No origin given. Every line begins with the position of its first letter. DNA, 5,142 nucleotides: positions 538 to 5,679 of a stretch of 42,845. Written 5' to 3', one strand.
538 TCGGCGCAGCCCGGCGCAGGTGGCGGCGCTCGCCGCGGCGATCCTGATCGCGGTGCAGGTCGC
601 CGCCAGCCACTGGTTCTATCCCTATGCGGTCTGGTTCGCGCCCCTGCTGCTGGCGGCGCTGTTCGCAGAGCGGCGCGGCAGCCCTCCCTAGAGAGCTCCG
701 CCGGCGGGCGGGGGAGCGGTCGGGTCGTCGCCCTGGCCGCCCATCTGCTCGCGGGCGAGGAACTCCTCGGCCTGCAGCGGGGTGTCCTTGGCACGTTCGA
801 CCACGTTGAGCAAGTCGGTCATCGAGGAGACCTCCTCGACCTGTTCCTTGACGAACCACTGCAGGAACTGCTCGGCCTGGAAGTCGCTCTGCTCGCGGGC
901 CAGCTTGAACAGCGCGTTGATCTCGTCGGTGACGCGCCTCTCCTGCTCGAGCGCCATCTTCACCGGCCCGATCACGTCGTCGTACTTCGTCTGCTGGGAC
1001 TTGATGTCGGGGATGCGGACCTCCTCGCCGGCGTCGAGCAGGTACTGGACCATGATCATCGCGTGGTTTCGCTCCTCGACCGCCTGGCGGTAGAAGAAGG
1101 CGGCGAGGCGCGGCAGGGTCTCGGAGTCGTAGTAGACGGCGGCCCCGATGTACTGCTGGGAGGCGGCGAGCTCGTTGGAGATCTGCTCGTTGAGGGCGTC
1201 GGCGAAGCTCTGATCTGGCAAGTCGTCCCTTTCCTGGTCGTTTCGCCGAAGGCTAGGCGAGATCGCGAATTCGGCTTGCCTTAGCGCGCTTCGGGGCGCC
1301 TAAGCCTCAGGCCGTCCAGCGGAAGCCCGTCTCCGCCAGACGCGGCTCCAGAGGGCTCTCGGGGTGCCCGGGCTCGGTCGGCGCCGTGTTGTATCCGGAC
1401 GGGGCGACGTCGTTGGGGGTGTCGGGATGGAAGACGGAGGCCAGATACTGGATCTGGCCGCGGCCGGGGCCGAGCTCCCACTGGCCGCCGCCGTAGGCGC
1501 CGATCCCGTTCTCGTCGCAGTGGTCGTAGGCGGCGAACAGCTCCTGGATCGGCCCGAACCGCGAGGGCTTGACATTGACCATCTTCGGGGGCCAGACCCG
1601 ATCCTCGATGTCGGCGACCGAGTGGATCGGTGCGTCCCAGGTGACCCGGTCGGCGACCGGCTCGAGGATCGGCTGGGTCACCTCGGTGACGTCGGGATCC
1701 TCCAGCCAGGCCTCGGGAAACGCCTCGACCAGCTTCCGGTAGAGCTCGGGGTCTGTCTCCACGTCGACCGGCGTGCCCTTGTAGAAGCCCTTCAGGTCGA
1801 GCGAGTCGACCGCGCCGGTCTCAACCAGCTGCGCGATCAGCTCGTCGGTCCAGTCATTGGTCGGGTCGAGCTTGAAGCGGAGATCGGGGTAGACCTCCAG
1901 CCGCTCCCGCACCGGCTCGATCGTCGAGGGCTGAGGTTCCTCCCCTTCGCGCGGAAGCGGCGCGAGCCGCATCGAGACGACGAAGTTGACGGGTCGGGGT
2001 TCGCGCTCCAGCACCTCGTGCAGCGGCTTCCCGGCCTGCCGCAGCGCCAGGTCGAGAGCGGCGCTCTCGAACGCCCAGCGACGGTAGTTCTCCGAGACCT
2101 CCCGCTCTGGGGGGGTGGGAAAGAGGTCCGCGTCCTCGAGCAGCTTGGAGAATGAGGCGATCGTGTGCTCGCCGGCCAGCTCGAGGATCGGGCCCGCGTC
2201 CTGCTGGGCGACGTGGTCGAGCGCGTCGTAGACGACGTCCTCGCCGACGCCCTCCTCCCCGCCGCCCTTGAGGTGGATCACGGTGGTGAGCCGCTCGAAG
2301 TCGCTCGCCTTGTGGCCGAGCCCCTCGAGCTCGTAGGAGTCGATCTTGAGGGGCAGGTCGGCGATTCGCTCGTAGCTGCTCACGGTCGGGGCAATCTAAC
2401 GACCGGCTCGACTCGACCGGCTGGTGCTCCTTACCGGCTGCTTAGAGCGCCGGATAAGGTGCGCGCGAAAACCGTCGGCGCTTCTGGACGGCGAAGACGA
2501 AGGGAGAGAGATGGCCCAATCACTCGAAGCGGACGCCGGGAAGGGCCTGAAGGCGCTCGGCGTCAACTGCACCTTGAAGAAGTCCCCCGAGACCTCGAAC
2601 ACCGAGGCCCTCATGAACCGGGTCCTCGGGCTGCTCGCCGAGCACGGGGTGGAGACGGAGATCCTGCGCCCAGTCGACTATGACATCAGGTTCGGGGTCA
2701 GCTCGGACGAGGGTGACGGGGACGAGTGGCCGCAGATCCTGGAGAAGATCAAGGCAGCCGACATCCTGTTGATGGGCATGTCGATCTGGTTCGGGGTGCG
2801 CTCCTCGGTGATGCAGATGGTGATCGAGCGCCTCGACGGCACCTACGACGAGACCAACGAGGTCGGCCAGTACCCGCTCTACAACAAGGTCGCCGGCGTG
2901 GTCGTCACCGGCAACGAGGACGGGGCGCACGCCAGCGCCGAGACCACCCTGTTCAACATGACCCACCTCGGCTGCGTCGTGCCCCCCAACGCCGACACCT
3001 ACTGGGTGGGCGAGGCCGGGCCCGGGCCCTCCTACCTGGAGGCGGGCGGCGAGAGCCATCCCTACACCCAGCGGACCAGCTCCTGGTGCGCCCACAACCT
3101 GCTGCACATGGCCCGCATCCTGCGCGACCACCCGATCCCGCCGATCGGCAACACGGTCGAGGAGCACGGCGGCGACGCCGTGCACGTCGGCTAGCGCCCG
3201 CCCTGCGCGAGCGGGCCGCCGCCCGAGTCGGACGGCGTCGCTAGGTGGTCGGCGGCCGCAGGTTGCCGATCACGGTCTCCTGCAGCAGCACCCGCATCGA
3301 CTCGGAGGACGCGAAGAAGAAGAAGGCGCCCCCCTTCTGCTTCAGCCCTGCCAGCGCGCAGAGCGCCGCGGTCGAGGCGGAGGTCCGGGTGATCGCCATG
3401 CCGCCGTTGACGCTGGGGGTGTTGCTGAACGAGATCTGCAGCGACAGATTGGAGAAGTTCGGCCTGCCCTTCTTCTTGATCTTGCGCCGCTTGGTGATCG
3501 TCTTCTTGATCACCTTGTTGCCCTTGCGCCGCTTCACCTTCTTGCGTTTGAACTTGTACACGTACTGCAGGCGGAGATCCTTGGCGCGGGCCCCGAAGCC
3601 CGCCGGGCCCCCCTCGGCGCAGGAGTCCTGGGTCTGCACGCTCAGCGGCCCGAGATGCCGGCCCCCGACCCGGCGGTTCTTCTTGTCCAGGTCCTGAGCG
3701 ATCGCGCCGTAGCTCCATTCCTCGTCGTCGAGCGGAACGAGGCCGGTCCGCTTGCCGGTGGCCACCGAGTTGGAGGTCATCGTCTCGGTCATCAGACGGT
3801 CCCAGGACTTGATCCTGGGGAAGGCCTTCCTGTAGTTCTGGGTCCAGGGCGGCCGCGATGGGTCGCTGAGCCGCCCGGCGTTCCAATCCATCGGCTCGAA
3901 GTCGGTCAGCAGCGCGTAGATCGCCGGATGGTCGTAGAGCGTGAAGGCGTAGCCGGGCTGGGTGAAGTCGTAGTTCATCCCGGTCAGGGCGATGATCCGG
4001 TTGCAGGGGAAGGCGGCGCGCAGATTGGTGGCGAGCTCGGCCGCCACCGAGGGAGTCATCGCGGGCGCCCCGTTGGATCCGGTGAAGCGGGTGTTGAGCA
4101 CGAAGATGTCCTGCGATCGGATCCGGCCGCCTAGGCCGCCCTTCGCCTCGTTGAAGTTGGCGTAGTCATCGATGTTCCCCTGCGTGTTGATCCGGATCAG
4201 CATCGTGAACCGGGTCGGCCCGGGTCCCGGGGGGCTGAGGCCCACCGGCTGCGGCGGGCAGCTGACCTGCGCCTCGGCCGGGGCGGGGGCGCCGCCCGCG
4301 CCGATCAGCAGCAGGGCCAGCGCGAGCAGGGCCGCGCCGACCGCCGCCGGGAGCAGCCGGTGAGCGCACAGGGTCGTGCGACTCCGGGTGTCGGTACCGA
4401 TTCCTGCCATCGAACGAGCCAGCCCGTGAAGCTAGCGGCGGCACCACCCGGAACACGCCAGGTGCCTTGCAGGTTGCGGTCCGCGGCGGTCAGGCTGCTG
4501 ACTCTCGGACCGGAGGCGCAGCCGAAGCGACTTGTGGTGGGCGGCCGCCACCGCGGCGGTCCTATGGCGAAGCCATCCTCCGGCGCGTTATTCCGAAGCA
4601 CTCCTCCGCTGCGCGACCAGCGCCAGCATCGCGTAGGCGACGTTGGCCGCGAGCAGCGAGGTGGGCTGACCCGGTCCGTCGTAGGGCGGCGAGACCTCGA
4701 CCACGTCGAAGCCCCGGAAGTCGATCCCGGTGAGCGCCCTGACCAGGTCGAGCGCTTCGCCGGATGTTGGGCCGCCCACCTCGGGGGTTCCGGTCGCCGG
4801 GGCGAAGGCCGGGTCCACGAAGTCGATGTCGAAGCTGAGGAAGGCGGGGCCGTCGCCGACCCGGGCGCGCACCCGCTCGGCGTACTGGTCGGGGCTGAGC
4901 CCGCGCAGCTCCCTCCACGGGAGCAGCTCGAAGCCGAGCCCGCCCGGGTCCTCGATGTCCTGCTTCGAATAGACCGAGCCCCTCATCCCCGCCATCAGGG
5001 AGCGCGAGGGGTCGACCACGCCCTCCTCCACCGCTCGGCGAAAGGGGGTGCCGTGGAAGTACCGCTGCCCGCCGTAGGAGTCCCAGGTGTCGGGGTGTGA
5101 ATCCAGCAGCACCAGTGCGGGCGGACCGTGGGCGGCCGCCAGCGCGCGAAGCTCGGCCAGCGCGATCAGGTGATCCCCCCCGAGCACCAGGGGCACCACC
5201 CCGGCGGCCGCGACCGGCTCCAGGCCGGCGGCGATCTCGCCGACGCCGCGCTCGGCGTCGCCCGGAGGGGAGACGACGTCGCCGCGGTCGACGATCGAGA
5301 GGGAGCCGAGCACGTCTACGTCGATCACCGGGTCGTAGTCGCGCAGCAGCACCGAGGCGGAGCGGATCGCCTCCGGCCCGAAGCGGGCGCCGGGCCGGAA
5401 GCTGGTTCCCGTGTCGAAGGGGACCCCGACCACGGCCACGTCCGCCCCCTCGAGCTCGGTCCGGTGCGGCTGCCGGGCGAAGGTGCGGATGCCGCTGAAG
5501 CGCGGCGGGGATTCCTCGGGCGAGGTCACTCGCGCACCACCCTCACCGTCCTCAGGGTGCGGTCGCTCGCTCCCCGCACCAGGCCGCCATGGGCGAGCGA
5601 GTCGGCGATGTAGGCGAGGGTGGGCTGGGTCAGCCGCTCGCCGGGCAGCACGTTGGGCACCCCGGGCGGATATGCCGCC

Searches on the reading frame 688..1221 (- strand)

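Call 82: search_protein_families(library=pfam, proteins=[window:688-1221:-], max_evalue=0.001)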
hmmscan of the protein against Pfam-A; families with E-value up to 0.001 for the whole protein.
window:688-1221:- (177 aa): 2 families
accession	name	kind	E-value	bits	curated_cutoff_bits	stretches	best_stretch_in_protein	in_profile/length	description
PF00210.30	Ferritin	-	8.3e-37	126.7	24.5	1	8-143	2-141/142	Ferritin-like domain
PF21016.3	RlmN_N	-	0.00018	21.7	24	1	108-138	17-47/60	Ribosomal RNA large subunit methyltransferase N-terminal domain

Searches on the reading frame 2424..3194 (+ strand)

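Call 82: search_protein_families(library=pfam, proteins=[window:2424-3194:+], max_evalue=0.001)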
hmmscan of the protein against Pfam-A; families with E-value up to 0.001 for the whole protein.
window:2424-3194:+ (256 aa): 1 family
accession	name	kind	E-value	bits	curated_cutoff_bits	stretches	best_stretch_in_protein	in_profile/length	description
PF03358.20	FMN_red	-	1.1e-16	61.1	24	1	45-189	4-142/152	NADPH-dependent FMN reductase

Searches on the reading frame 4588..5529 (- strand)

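Call 82: search_protein_families(library=pfam, proteins=[window:4588-5529:-], max_evalue=0.001)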
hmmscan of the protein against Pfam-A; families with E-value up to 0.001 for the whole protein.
window:4588-5529:- (313 aa): 1 family
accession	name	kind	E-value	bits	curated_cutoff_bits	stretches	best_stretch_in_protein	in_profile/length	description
PF00491.26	Arginase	-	1.5e-81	274.4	22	1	29-302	1-279/280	Arginase family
